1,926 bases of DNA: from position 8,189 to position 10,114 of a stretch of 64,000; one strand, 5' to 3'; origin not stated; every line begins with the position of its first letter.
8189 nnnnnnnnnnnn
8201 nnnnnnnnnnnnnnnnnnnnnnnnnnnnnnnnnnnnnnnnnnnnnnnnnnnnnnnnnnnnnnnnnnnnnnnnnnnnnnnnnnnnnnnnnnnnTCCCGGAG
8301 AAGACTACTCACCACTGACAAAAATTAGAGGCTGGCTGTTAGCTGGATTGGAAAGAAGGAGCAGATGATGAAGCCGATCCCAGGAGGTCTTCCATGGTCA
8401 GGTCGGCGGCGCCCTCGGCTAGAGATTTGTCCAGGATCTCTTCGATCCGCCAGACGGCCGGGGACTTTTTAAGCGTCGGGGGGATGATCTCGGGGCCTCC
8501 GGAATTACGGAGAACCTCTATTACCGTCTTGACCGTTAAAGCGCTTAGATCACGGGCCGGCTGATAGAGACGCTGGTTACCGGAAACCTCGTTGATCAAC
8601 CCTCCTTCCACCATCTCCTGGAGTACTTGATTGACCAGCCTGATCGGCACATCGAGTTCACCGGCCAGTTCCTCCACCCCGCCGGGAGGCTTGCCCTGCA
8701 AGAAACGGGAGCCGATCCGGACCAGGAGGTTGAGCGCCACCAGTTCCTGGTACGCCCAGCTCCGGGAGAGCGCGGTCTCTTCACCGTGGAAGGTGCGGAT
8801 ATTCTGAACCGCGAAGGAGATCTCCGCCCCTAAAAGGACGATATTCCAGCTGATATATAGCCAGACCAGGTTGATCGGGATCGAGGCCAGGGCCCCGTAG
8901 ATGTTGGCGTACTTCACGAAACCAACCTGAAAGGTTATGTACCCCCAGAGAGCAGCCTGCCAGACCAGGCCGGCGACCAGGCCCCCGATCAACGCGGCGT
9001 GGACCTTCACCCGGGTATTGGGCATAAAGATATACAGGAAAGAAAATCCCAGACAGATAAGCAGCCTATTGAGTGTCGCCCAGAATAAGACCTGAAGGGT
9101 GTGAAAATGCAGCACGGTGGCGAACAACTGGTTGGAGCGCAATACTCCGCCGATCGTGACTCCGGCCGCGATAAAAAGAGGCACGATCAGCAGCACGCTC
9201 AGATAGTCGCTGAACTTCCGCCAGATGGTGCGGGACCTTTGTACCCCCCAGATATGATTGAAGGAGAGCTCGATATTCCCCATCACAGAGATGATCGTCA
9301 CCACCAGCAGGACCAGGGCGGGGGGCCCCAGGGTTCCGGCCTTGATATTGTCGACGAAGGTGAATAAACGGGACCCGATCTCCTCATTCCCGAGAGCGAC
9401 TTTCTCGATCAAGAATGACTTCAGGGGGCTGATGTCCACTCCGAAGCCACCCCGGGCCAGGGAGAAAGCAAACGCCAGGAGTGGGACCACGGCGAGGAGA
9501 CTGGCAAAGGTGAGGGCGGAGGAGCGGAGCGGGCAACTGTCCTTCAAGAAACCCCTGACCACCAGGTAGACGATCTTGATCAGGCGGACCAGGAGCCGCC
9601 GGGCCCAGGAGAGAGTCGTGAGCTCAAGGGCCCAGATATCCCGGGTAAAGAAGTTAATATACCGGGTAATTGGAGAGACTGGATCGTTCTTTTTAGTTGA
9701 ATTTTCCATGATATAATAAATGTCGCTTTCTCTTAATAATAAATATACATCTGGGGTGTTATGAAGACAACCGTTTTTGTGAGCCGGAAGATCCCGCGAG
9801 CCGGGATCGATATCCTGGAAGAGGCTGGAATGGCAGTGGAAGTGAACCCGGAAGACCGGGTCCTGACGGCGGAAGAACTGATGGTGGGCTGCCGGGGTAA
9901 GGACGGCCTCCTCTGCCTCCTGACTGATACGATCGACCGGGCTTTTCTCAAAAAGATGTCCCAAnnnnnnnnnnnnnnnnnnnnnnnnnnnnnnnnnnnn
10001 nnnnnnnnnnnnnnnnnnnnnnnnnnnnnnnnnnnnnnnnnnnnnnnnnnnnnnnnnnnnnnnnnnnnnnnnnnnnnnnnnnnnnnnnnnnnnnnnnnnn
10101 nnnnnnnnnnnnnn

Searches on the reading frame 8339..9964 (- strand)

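Call 95: search_protein_families(library=pfam, proteins=[window:8339-9964:-], max_evalue=0.00001)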
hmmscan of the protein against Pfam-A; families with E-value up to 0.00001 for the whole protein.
window:8339-9964:- (541 aa): 1 family
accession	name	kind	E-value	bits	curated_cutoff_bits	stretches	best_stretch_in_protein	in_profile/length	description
PF03631.20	Virul_fac_BrkB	-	7.2e-51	173.8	33.7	1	141-388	2-257/259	Virulence factor BrkB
